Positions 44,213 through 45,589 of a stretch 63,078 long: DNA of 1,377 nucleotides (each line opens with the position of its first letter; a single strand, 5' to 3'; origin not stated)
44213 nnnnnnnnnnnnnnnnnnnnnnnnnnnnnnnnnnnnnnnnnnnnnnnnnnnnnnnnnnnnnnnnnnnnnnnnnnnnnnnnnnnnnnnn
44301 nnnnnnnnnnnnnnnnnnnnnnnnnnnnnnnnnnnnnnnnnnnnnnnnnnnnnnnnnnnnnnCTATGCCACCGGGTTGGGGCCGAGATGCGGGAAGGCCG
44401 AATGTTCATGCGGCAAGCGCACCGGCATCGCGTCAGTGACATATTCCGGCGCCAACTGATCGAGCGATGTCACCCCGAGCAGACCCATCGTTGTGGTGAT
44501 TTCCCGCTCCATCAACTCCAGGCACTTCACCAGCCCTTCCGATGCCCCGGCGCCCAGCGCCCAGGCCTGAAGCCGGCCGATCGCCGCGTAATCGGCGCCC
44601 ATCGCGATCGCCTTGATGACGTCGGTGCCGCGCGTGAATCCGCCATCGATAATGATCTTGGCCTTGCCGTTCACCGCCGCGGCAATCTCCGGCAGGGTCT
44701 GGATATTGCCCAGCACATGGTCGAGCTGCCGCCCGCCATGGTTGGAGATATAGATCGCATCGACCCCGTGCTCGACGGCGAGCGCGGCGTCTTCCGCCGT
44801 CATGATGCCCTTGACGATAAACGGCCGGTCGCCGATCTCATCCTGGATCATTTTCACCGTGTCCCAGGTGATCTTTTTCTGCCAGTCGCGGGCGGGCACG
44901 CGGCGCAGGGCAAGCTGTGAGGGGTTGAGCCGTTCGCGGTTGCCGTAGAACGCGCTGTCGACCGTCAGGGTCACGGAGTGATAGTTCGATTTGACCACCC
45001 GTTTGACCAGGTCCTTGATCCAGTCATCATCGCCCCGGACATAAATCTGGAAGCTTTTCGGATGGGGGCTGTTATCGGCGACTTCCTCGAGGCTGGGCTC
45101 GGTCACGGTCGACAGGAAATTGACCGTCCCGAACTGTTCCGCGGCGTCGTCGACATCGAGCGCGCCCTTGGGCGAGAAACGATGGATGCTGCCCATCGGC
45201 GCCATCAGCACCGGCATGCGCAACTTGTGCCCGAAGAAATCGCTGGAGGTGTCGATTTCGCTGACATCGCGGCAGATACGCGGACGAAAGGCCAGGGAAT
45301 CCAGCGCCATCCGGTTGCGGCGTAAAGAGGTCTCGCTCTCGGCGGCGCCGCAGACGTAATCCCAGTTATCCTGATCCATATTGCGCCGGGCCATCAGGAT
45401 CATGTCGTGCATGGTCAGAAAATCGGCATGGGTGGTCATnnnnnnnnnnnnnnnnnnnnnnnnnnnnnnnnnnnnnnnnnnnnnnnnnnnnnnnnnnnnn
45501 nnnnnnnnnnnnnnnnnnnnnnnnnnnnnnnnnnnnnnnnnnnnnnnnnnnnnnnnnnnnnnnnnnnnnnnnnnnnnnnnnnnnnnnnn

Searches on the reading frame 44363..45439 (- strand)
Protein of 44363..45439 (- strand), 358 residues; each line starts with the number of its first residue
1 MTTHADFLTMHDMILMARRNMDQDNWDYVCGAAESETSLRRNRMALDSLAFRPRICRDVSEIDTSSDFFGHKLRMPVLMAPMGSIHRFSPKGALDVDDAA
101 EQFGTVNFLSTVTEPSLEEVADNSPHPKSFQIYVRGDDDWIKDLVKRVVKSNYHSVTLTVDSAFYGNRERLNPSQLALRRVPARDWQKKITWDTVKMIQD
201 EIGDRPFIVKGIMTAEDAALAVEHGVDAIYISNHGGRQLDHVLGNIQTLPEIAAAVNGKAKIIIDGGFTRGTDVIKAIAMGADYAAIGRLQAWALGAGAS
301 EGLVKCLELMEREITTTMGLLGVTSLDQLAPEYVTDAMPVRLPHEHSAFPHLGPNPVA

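Call 21: search_protein_families(library=ncbifam, max_evalue=0.001, proteins=[window:44363-45439:-])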
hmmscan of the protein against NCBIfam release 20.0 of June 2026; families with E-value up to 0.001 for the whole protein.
window:44363-45439:- (358 aa): 8 families
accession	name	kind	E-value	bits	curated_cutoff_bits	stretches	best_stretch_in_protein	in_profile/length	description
NF008398.0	PRK11197.1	subfamily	8.5e-67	225.6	376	2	185-334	227-375/381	L-lactate dehydrogenase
NF033901.1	L_lactate_LldD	exception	3.3e-58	197.5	550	2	185-332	227-373/377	FMN-dependent L-lactate dehydrogenase LldD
TIGR02708.1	L_lactate_ox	equivalog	3.1e-52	177.8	645.5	2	189-328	214-352/367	L-lactate oxidase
TIGR03966.1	actino_HemFlav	equivalog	5.2e-52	176.8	470.85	2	190-334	234-377/385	pre-mycofactocin synthase MftD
TIGR02151.1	IPP_isom_2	equivalog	5.1e-13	48.7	281.3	1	247-330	248-330/338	type 2 isopentenyl-diphosphate Delta-isomerase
NF003966.0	PRK05458.1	equivalog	1.6e-05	24.4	344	0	128-292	62-235/327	GMP reductase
NF005311.0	PRK06843.1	equivalog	0.00024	20.1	779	1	195-295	185-292/404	inosine 5-monophosphate dehydrogenase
TIGR01306.1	GMP_reduct_2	equivalog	0.00062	19.4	465.65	0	120-292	50-231/321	GMP reductase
